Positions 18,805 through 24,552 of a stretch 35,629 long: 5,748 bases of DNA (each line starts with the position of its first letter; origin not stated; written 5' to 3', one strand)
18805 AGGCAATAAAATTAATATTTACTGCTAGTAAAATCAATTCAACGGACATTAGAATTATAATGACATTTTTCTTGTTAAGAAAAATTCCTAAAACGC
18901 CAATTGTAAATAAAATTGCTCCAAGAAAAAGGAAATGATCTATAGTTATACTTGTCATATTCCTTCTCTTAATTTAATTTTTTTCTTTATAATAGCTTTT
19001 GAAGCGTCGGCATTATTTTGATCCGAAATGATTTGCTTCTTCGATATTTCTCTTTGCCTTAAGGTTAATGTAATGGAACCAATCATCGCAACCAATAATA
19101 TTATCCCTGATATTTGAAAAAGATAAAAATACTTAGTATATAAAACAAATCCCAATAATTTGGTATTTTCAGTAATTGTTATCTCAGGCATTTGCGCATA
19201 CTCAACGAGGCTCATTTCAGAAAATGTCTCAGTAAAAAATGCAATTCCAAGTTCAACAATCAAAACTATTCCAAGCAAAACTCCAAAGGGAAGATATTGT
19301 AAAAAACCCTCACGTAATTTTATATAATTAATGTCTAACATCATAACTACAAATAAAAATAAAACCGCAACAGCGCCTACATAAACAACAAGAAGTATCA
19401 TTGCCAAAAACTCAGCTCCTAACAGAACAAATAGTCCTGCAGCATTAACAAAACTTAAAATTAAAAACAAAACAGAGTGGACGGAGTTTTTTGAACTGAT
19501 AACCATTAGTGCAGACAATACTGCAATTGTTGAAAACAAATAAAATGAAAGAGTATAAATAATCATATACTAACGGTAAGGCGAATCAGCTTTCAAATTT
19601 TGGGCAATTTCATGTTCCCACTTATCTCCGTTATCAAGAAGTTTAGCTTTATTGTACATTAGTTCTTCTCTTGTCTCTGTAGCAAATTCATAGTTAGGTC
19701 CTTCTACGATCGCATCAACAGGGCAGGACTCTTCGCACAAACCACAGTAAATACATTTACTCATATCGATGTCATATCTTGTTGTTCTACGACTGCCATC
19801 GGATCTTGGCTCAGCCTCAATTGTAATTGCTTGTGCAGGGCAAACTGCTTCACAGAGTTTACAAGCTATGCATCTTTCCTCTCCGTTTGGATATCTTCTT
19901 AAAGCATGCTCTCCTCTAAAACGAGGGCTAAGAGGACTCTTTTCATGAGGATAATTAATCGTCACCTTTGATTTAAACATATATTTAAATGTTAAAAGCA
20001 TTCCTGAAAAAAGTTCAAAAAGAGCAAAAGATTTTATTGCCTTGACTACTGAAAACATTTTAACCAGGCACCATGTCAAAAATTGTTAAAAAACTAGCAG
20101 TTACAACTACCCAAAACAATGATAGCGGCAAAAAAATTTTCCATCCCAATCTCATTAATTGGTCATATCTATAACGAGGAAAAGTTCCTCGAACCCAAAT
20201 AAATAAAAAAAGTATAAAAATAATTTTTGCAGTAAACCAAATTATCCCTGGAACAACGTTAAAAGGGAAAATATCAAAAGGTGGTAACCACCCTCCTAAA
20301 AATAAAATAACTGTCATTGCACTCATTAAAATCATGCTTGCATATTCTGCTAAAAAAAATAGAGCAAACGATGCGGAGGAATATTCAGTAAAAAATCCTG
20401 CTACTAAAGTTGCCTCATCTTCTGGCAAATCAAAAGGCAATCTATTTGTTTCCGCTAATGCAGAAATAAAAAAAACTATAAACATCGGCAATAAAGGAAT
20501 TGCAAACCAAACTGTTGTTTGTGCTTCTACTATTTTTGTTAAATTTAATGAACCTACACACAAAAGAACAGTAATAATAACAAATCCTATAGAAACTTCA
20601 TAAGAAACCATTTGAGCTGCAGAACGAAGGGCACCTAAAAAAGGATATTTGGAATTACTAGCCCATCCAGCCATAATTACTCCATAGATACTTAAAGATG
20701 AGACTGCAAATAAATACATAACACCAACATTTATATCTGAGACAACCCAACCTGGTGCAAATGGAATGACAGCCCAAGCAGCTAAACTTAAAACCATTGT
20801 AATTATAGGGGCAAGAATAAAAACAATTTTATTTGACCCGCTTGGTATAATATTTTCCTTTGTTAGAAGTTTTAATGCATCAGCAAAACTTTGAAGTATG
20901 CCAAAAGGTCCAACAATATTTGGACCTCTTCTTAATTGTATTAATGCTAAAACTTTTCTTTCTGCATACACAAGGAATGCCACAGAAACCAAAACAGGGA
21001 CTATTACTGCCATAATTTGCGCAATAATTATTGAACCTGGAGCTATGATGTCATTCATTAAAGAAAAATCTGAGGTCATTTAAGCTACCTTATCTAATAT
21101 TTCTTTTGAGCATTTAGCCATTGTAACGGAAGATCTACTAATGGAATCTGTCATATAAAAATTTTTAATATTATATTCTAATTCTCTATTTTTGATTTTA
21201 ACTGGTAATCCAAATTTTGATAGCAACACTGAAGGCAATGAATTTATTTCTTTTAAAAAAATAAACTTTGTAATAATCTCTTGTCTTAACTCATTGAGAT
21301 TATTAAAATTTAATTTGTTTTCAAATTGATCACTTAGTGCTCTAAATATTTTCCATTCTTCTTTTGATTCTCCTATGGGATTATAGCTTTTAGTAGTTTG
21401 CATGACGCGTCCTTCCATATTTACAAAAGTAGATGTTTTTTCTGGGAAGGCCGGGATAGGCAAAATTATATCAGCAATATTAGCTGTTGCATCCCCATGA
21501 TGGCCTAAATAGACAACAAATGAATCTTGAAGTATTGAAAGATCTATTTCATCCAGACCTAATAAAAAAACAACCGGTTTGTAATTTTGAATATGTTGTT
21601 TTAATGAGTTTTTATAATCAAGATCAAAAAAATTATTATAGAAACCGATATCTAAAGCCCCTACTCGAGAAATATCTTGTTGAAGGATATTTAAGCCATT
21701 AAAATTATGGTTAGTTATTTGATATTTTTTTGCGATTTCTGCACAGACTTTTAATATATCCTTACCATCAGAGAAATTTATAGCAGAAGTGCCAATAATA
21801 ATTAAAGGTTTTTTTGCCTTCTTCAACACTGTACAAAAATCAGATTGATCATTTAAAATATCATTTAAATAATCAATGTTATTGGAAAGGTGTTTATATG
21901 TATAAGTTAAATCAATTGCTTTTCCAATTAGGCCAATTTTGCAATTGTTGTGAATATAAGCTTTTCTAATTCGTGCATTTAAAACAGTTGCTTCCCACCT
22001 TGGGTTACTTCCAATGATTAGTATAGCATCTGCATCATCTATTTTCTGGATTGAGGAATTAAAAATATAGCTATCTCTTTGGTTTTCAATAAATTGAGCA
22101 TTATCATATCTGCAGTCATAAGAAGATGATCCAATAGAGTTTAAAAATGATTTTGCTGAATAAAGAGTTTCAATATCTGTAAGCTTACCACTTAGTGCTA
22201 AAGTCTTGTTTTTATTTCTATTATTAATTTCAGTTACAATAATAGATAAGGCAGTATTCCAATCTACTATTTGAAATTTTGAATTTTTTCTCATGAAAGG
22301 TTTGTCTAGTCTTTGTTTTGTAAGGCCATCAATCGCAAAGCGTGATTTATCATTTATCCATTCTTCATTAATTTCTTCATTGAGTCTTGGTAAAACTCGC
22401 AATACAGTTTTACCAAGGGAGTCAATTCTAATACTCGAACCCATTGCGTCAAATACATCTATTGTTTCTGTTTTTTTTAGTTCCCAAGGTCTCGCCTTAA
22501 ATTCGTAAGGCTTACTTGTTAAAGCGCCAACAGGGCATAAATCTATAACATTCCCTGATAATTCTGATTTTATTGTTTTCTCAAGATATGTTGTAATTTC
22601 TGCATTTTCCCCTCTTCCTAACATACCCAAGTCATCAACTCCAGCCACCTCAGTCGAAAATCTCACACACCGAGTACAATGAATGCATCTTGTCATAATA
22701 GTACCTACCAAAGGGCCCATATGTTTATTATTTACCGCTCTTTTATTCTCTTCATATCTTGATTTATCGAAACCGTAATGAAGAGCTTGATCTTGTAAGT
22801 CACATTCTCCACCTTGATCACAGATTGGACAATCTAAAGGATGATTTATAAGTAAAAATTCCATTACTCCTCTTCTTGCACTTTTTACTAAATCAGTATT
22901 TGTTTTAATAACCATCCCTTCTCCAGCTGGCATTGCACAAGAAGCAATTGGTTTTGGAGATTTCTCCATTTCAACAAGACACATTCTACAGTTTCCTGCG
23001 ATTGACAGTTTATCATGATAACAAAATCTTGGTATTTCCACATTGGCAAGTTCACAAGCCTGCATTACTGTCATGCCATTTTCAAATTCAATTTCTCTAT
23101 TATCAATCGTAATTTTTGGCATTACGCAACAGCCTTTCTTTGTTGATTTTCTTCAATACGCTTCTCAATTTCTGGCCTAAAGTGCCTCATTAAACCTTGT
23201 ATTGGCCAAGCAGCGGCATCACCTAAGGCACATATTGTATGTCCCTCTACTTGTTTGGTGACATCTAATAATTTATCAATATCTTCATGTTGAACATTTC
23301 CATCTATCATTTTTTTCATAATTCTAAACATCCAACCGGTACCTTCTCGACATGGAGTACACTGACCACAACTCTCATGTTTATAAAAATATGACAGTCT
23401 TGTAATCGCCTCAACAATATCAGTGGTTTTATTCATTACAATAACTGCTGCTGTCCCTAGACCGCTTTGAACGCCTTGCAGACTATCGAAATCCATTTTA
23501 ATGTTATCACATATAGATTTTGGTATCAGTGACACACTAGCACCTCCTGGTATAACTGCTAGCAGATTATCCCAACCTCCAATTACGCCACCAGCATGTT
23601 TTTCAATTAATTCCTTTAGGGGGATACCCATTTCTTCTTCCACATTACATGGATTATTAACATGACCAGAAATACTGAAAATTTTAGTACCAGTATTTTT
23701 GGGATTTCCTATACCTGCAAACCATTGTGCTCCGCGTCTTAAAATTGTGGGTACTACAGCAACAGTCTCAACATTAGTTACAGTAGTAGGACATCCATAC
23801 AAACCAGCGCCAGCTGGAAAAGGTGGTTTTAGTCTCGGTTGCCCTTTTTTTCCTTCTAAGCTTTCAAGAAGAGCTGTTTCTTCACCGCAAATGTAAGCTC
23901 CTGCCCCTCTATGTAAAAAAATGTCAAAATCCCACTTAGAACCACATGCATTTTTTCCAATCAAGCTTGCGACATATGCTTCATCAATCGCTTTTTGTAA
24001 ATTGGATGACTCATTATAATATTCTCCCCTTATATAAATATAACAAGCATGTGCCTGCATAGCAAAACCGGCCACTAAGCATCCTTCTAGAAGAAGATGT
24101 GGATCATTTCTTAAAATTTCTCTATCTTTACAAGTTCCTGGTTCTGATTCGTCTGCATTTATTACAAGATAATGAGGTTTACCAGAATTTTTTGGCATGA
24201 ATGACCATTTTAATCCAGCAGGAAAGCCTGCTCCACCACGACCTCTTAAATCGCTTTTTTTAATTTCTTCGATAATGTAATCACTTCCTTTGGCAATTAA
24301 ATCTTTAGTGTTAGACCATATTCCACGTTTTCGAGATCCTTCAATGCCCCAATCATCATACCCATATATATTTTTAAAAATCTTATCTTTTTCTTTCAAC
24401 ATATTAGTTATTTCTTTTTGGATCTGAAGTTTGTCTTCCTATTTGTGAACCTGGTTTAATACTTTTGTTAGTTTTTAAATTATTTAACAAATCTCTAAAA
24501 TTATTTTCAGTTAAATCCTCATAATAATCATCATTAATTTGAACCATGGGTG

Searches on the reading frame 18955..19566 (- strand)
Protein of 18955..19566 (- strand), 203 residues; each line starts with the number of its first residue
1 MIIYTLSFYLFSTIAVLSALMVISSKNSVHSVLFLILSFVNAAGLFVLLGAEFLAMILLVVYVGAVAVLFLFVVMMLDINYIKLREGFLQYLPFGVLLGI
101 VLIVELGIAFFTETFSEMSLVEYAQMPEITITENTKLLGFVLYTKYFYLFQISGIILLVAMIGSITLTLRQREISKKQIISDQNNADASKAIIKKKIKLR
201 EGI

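Call 68: search_protein_families(library=pfam, proteins=[window:18955-19566:-], max_evalue=0.001)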
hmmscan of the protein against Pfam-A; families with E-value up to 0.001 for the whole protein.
window:18955-19566:- (203 aa): 1 family
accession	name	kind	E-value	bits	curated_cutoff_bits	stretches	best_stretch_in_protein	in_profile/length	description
PF00499.25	Oxidored_q3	-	3.6e-37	127.8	33.2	1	18-167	1-146/146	NADH-ubiquinone/plastoquinone oxidoreductase chain 6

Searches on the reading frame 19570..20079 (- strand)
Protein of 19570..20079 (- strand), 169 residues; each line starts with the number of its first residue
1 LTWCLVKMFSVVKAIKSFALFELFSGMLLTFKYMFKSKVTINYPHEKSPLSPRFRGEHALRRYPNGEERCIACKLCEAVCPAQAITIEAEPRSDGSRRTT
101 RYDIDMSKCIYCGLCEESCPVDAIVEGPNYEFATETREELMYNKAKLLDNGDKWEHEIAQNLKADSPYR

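Call 68: search_protein_families(library=pfam, proteins=[window:19570-20079:-], max_evalue=0.001)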
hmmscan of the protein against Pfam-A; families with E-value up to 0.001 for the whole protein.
window:19570-20079:- (169 aa): 13 families
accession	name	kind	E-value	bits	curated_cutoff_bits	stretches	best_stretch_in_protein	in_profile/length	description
PF00037.32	Fer4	-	1.5e-15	56.7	21.1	2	103-124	2-23/24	4Fe-4S binding domain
PF12838.12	Fer4_7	-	2.5e-13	50.7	27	1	69-123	1-52/52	4Fe-4S dicluster domain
PF13183.11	Fer4_8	-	2e-10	41.5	27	1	106-139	2-35/68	4Fe-4S dicluster domain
PF14697.11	Fer4_21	-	2.1e-10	41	35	2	65-86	36-58/59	4Fe-4S dicluster domain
PF13484.11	Fer4_16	-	2.7e-10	41.3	30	2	108-147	1-33/66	4Fe-4S double cluster binding domain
PF12837.12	Fer4_6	-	1.4e-09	37.8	25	2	104-124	4-24/24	4Fe-4S binding domain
PF13187.11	Fer4_9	-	5.7e-09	36.3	27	1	69-124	1-52/52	4Fe-4S dicluster domain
PF13237.11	Fer4_10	-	8.7e-08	32.4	25.5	1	67-120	6-53/53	4Fe-4S dicluster domain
PF12797.12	Fer4_2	-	1.5e-07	31.3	24.5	0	67-82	7-22/22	4Fe-4S binding domain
PF12800.12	Fer4_4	-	5e-06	26.9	24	0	68-82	2-16/17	4Fe-4S binding domain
PF13534.11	Fer4_17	-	1.3e-05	26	22.2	0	69-122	1-59/61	4Fe-4S dicluster domain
PF25160.1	LdpA_Fe-S-bd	-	3.4e-05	24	27.6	1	74-125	7-44/49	LdpA Fe-S cluster-binding domain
PF12798.12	Fer4_3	-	6.1e-05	24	27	0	109-123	1-15/15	4Fe-4S binding domain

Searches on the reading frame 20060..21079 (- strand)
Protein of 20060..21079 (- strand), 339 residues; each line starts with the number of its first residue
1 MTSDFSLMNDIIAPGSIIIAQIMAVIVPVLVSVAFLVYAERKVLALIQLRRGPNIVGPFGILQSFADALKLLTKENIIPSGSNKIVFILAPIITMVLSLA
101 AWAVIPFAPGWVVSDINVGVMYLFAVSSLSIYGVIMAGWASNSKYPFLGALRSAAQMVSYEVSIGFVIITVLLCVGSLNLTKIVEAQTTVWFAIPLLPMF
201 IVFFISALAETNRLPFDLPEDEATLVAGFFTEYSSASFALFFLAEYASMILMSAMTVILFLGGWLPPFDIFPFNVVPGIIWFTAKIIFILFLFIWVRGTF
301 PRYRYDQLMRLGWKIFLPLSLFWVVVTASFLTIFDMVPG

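Call 7: search_protein_families(library=pfam, proteins=[window:20060-21079:-], max_evalue=0.01)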
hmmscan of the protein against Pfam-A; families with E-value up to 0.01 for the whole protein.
window:20060-21079:- (339 aa): 1 family
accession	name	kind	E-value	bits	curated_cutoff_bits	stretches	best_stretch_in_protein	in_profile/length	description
PF00146.26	NADHdh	-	1.4e-127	425.6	27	1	21-328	2-298/298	NADH dehydrogenase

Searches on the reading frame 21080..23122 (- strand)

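Call 7: search_protein_families(library=pfam, proteins=[window:21080-23122:-], max_evalue=0.01)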
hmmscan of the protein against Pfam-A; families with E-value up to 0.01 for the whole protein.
window:21080-23122:- (680 aa): 7 families
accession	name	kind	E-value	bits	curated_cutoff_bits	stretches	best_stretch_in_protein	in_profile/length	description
PF00384.28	Molybdopterin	-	1.9e-86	290.7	24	1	271-598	1-352/353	Molybdopterin oxidoreductase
PF22117.2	Fer4_Nqo3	-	6.4e-34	116.4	27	1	136-202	1-67/67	NADH-quinone oxidoreductase subunit 3, ferredoxin-like domain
PF22151.2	Fer4_NDSU1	-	1.3e-25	89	23.8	1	215-265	1-51/51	NADH-ubiquinone oxidoreductase NDSU1/NuoG-like, 4Fe-4S domain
PF13510.11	Fer2_4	-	6.2e-18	65.1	22.8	1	3-76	5-81/82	2Fe-2S iron-sulfur cluster binding domain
PF10588.14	NADH-G_4Fe-4S_3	-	7.3e-18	64.3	27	1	83-122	1-40/40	NADH-ubiquinone oxidoreductase-G iron-sulfur binding region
PF09326.16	NADH_dhqG_C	-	4.9e-13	49.9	25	1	634-671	14-51/51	NADH-ubiquinone oxidoreductase subunit G, C-terminal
PF00111.32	Fer2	-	2.6e-06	27.7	21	1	5-54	2-49/77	2Fe-2S iron-sulfur cluster binding domain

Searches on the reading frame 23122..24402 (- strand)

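Call 7: search_protein_families(library=pfam, proteins=[window:23122-24402:-], max_evalue=0.01)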
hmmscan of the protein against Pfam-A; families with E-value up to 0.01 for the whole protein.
window:23122-24402:- (426 aa): 4 families
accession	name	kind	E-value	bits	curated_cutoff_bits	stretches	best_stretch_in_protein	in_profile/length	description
PF01512.22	Complex1_51K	-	1.1e-47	162.1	31.2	1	47-218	1-149/150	Nuo51 FMN-binding domain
PF10589.14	NADH_4Fe-4S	-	3.2e-32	110.7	23.5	1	332-414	2-84/85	NADH-ubiquinone oxidoreductase-F iron-sulfur binding region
PF22461.2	SLBB_2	-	2.5e-16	60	27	1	240-322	1-79/79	SLBB domain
PF10531.15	SLBB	-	1.3e-07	31.8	27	1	242-287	2-49/55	SLBB domain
